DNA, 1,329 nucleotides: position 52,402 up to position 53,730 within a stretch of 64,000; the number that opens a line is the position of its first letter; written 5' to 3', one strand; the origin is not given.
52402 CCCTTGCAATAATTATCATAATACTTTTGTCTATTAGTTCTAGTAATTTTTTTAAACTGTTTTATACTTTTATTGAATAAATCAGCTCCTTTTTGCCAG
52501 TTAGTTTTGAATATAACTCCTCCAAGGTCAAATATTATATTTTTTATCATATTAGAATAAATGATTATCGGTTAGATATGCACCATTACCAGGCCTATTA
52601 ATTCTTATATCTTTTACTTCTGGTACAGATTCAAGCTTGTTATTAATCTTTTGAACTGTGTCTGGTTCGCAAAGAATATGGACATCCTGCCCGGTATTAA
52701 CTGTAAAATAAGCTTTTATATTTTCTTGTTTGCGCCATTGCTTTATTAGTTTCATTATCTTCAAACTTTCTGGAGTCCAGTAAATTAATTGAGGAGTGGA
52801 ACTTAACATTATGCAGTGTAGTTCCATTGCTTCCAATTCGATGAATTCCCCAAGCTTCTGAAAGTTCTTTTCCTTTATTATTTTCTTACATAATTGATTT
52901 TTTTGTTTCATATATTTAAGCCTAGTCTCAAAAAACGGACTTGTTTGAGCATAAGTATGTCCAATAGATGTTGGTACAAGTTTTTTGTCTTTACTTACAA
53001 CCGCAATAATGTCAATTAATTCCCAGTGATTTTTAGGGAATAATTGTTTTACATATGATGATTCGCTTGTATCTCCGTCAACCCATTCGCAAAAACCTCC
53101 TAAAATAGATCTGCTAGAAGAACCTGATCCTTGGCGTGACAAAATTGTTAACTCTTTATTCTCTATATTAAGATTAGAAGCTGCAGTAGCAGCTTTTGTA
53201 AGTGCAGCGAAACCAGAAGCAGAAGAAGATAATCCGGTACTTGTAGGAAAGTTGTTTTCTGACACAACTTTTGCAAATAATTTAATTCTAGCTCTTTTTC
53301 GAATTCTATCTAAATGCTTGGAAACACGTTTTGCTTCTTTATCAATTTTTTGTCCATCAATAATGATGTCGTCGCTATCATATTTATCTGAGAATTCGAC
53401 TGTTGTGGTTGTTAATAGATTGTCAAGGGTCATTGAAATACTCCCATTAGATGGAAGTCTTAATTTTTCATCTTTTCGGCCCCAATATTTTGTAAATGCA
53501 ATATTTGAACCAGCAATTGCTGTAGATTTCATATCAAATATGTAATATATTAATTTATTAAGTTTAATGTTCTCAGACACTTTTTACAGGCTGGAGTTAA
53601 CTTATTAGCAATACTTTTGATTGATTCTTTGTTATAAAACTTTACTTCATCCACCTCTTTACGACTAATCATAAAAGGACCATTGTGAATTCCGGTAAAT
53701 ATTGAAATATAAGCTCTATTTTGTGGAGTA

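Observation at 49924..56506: Mevalonate operon interleaved with three HAD phosphatases and a Nudix hydrolase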

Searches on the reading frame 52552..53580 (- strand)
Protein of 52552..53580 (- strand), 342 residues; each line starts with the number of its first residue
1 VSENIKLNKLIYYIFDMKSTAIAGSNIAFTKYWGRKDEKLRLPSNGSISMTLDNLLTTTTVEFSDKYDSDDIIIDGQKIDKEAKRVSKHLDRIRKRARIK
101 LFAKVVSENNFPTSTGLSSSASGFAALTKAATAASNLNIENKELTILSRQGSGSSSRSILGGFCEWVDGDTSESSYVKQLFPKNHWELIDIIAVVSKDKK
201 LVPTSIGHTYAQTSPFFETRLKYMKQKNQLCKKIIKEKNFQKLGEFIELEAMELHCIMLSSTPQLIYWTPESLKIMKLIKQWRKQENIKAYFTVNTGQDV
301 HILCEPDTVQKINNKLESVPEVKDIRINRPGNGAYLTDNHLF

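Call 3: search_protein_families(library=pfam, proteins=[window:52552-53580:-], max_evalue=0.01)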
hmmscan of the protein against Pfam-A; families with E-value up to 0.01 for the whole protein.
window:52552-53580:- (342 aa): 4 families
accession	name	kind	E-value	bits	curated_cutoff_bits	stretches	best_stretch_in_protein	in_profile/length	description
PF22700.2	MVD-like_N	-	7.9e-56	188.5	27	1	23-176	1-156/157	Diphosphomevalonate decarboxylase-like N-terminal domain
PF18376.6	MDD_C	-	1.2e-15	58.2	23.2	1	191-319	2-133/186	Mevalonate 5-diphosphate decarboxylase C-terminal domain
PF00288.32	GHMP_kinases_N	-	1.6e-07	31.8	22.3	1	91-153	8-68/87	GHMP kinases N terminal domain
PF21433.2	M3K_C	-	0.00022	22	27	1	208-305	7-100/105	Mevalonate-3-kinase, C-terminal domain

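Call 4: search_protein_families(library=ncbifam, proteins=[window:52552-53580:-], max_evalue=0.01)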
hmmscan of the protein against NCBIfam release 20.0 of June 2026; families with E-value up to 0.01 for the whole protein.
window:52552-53580:- (342 aa): 10 families
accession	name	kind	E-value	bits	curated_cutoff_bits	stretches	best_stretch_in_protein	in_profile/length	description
TIGR01240.1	mevDPdecarb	equivalog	1.7e-81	273.6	171.35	1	21-316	3-300/305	diphosphomevalonate decarboxylase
NF040704.1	IPP_alt_MvaD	equivalog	5.7e-56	190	475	1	18-319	1-300/323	phosphomevalonate decarboxylase MvaD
NF040847.1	mev_decarb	equivalog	5.6e-23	81.7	560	1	27-313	44-329/350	bisphosphomevalonate decarboxylase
NF040848.1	mev_kinase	equivalog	1.8e-14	53.5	440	1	37-319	24-304/323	mevalonate-3-kinase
TIGR00549.1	mevalon_kin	equivalog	9.2e-07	28.6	163.05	1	48-150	20-128/276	mevalonate kinase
NF003036.0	PRK03926.1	equivalog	1.1e-05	24.6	403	1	55-260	31-233/302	mevalonate kinase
TIGR01920.1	Shik_kin_archae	equivalog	4.8e-05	22.8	126.85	1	55-154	23-121/266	shikimate kinase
NF003472.0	PRK05101.1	equivalog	0.0012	17.8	499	1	81-150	91-160/382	galactokinase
NF003006.0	PRK03817.1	equivalog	0.0041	16.1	443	1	98-150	84-135/352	galactokinase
TIGR00131.1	gal_kin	equivalog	0.009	15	226.65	0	70-130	77-138/388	galactokinase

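Call 45: search_solved_structures(query=window:52552-53532:-, max_evalue=1e-10, show_alignments=4)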
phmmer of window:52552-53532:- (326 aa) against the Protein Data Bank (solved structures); distinct sequences matched with E-value up to 1e-10: 18.
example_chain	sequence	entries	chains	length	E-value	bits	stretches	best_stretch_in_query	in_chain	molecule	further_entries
6n0x_A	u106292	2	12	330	4.1e-81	275.6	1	3-322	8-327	Diphosphomevalonate decarboxylase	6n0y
6n0z_A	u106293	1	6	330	5.4e-80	271.9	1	3-322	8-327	Diphosphomevalonate decarboxylase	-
2hk2_A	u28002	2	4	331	2.4e-62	213.9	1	5-300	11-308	Diphosphomevalonate decarboxylase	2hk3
5v2l_A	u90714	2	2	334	1.9e-59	204.5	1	5-297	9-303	Mevalonate diphosphate decarboxylase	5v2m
6e2s_A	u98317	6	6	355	2.3e-59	204.2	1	5-297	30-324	Mevalonate diphosphate decarboxylase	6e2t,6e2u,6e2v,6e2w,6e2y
3qt5_A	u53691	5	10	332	3.1e-56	193.9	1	5-299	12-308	Mevalonate diphosphate decarboxylase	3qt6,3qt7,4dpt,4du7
3qt8_A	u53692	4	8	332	4e-56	193.5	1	5-299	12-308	Mevalonate diphosphate decarboxylase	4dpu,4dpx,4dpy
4dpw_A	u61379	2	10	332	8.1e-56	192.5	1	5-299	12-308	Mevalonate diphosphate decarboxylase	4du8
5gmd_A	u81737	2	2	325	3e-45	157.8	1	4-318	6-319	Diphosphomevalonate decarboxylase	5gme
4z7c_A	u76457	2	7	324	3.1e-45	157.8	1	4-318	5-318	Diphosphomevalonate decarboxylase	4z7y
6n10_A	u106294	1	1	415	7.7e-42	146.6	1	4-283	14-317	Diphosphomevalonate decarboxylase MVD1, peroxisomal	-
2gs8_A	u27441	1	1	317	7.8e-41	143.3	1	6-294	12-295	mevalonate pyrophosphate decarboxylase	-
3f0n_A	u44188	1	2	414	1.1e-39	139.5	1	4-295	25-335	MEVALONATE PYROPHOSPHATE DECARBOXYLASE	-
3d4j_A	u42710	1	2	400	7.3e-39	136.8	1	4-294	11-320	Diphosphomevalonate decarboxylase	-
6xr5_A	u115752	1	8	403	4.9e-37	130.8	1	3-284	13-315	Diphosphomevalonate decarboxylase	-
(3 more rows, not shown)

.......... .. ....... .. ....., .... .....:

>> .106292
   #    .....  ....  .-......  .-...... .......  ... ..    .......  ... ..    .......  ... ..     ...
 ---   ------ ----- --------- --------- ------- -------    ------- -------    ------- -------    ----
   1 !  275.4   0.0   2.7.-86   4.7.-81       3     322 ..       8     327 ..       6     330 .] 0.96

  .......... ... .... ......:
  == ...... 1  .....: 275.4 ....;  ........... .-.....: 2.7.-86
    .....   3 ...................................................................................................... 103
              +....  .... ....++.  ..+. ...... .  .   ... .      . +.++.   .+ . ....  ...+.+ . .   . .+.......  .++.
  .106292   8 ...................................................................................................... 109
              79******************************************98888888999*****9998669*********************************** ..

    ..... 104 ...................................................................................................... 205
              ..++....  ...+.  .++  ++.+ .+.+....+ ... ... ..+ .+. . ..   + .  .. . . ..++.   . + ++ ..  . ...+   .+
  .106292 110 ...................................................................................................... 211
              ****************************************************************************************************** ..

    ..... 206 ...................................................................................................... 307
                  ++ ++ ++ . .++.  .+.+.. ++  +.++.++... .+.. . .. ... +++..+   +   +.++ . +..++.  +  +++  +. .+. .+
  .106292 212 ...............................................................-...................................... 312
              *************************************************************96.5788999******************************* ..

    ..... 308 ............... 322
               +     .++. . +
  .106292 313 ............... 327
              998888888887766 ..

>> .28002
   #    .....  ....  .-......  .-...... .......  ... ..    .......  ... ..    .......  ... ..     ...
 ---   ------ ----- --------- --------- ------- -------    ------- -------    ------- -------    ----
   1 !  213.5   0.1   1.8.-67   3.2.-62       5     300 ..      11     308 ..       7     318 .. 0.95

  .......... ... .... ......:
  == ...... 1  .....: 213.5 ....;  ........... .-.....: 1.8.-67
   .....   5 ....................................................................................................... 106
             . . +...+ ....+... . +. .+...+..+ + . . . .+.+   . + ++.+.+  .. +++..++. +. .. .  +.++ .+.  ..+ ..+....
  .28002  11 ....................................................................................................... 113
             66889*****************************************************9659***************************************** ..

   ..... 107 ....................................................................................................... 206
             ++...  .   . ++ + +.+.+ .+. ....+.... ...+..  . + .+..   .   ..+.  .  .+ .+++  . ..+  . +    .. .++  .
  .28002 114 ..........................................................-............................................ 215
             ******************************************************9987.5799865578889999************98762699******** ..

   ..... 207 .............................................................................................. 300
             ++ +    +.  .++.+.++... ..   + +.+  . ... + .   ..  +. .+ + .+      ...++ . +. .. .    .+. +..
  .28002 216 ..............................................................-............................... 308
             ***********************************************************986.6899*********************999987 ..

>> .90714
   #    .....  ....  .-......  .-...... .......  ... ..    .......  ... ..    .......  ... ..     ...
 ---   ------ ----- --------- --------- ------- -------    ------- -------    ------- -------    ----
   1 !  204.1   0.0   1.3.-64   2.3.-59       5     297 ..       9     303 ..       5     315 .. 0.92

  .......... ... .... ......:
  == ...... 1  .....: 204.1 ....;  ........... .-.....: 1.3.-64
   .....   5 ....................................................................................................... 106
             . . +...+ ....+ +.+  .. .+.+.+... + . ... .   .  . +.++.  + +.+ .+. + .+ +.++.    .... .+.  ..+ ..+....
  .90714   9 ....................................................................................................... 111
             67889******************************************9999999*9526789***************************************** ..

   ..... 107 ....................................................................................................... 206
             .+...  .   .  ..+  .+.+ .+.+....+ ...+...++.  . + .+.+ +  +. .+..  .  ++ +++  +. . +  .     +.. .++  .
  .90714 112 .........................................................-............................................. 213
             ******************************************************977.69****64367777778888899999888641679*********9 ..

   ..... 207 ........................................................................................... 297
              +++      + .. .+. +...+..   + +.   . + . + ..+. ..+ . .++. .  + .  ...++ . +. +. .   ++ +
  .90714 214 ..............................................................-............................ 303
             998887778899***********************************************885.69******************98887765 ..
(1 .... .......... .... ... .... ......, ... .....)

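Call 53: find_homologous_proteins(query=window:52552-53532:-, max_evalue=1e-40)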
Query window:52552-53532:- (326 aa): 3306 proteins with E <= 1e-40 among 6135 candidates; the best 120 are listed.
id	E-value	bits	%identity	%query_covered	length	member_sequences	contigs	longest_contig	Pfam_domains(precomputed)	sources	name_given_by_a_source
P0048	1.3e-213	726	100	100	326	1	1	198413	PF00288.33,PF18376.7,PF22700.3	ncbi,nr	ncbi:diphosphomevalonate decarboxylase [Candidatus Dojkabacteria bacterium]|nr:diphosphomevalonate d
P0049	3.8e-139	481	66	100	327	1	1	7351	PF00288.33,PF18376.7,PF22700.3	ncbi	-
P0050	1.4e-133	463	64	100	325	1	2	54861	PF00288.33,PF18376.7,PF22700.3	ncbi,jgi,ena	-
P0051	7.0e-133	460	64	100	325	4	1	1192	PF00288.33,PF18376.7,PF22700.3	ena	-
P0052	8.8e-131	454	65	100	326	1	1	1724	PF00288.33,PF18376.7,PF22700.3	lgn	-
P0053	3.2e-130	452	64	100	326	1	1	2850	PF00288.33,PF18376.7,PF22700.3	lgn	-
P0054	5.1e-130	451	65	100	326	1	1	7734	PF00288.33,PF18376.7,PF22700.3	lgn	-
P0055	5.6e-130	451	62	100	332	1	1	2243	PF00288.33,PF18376.7,PF22700.3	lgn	-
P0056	1.0e-129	450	63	100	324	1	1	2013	PF00288.33,PF18376.7,PF22700.3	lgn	-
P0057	1.0e-129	450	62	100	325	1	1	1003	PF00288.33,PF18376.7,PF22700.3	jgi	-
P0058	3.6e-129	448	63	100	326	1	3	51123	PF00288.33,PF18376.7,PF22700.3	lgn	-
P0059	3.9e-129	448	63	100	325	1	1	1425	PF00288.33,PF18376.7,PF22700.3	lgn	-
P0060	4.7e-129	448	63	100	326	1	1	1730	PF00288.33,PF18376.7,PF22700.3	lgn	-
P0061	7.3e-129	447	63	100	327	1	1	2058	PF00288.33,PF18376.7,PF22700.3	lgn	-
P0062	7.8e-129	447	64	100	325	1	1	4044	PF00288.33,PF18376.7,PF22700.3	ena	-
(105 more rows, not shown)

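Call 54: find_encoding_contigs(protein=P0049, flank=8000, max_places=1)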
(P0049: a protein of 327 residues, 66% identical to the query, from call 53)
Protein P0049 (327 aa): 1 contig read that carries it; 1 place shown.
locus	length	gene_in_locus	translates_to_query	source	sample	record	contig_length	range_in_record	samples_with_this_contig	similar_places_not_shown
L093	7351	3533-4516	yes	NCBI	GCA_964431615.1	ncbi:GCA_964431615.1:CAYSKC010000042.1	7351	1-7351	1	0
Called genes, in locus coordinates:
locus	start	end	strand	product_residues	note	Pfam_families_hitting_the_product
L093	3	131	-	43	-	?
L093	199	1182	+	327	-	PF00288:GHMP_kinases_N, PF08544:GHMP_kinases_C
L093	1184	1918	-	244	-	-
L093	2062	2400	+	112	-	-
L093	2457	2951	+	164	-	PF00293:NUDIX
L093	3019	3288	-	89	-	-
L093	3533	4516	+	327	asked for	PF22700:MVD-like_N, PF00288:GHMP_kinases_N, PF18376:MDD_C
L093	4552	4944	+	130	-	-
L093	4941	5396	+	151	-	PF08282:Hydrolase_3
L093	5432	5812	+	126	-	PF08282:Hydrolase_3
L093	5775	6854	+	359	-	PF00288:GHMP_kinases_N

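Call 55: find_encoding_contigs(protein=P0050, flank=8000, max_places=1)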
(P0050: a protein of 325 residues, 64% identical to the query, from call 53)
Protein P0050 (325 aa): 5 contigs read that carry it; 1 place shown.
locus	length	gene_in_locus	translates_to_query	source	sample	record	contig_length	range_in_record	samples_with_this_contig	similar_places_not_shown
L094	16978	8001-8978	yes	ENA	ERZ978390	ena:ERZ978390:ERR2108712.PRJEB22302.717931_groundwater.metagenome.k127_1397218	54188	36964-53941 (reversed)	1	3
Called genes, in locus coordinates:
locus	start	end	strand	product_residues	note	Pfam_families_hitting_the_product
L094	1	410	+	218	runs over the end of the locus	?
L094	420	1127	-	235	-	PF01255:Prenyltransf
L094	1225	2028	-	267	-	PF00348:polyprenyl_synt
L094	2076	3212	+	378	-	PF00368:HMG-CoA_red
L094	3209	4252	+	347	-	PF08541:ACP_syn_III_C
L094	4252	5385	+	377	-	PF00108:Thiolase_N, PF00109:ketoacyl-synt, PF08545:ACP_syn_III (faint), PF02803:Thiolase_C, PF22691:Thiolase_C_1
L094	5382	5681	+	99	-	PF01796:OB_ChsH2_C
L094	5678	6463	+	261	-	PF10509:GalKase_gal_bdg (faint), PF00288:GHMP_kinases_N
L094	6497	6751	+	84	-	PF02604:PhdYeFM_antitox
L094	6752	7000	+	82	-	PF05016:ParE_toxin, PF15781:ParE-like_toxin (weak)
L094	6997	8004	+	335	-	PF00288:GHMP_kinases_N, PF08544:GHMP_kinases_C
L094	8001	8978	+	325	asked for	PF22700:MVD-like_N, PF00288:GHMP_kinases_N, PF18376:MDD_C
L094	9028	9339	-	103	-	-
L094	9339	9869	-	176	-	PF00293:NUDIX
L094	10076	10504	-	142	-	PF13470:PIN_3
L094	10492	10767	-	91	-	PF12728:HTH_17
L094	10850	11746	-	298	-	-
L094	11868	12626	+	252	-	PF01978:TrmB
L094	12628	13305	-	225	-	PF11303:DUF3105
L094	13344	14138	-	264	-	PF13462:Thioredoxin_4, PF01323:DSBA, PF13462:Thioredoxin_4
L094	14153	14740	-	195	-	PF01195:Pept_tRNA_hydro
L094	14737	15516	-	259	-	PF00459:Inositol_P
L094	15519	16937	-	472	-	PF27218:MJ0043_C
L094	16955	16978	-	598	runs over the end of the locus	PF04675:DNA_ligase_A_N, PF01068:DNA_ligase_A_M, PF04679:DNA_ligase_A_C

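Call 91: search_protein_families(library=ncbifam, proteins=[L093:4552-4944:+, L093:2457-2951:+], max_evalue=0.001)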
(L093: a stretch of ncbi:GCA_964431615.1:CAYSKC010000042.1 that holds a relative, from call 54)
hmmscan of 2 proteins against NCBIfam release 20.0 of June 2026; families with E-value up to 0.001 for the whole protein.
L093:4552-4944:+ (130 aa): 0 families

L093:2457-2951:+ (164 aa): 16 families
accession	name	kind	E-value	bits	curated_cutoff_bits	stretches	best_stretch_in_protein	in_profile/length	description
NF002995.0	PRK03759.1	equivalog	6e-20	71.7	127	1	2-144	4-152/185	isopentenyl-diphosphate Delta-isomerase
NF041653.1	Nud_hyd_Meth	equivalog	3.5e-19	69.2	300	1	7-160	2-160/170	Nudix hydrolase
NF011922.0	PRK15393.1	equivalog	5.4e-18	65.3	152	1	2-153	8-158/182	NUDIX hydrolase YfcD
TIGR02150.1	IPP_isom_1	equivalog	2e-17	63.5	105.8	1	7-148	1-146/159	isopentenyl-diphosphate delta-isomerase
NF001299.0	PRK00241.1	equivalog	7.9e-08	32.1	158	1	25-152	126-248/263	NAD(+) diphosphatase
NF006530.0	PRK08999.1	equivalog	9e-08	31.5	245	1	40-109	12-80/315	Nudix family hydrolase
NF041652.1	Nud_hyd_Dein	equivalog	4.3e-07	30.3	200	1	39-145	18-130/152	Nudix hydrolase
NF012016.0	PRK15472.1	equivalog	4.5e-07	29.7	95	1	37-97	6-65/141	nucleoside triphosphatase NudI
NF007834.0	PRK10546.1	equivalog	1e-06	28.6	156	1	41-106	10-72/135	pyrimidine (deoxy)nucleoside triphosphate diphosphatase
TIGR00586.1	mutt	equivalog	2e-06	27.8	97.9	1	40-160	11-127/129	8-oxo-dGTP diphosphatase MutT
NF001938.0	PRK00714.1-5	equivalog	8.4e-06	25.2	116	1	34-94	13-76/172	RNA pyrophosphohydrolase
NF008044.0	PRK10776.1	equivalog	1.7e-05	24.7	148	1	40-161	10-127/130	8-oxo-dGTP diphosphatase MutT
NF011963.0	PRK15434.1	subfamily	2.6e-05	24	146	1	39-111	22-94/159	GDP-mannose mannosyl hydrolase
NF006961.0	PRK09438.1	equivalog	3.6e-05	23.3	103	1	30-97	4-66/151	dihydroneopterin triphosphate diphosphatase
NF001934.0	PRK00714.1-1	equivalog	0.00012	21.6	241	1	36-95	10-63/176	RNA pyrophosphohydrolase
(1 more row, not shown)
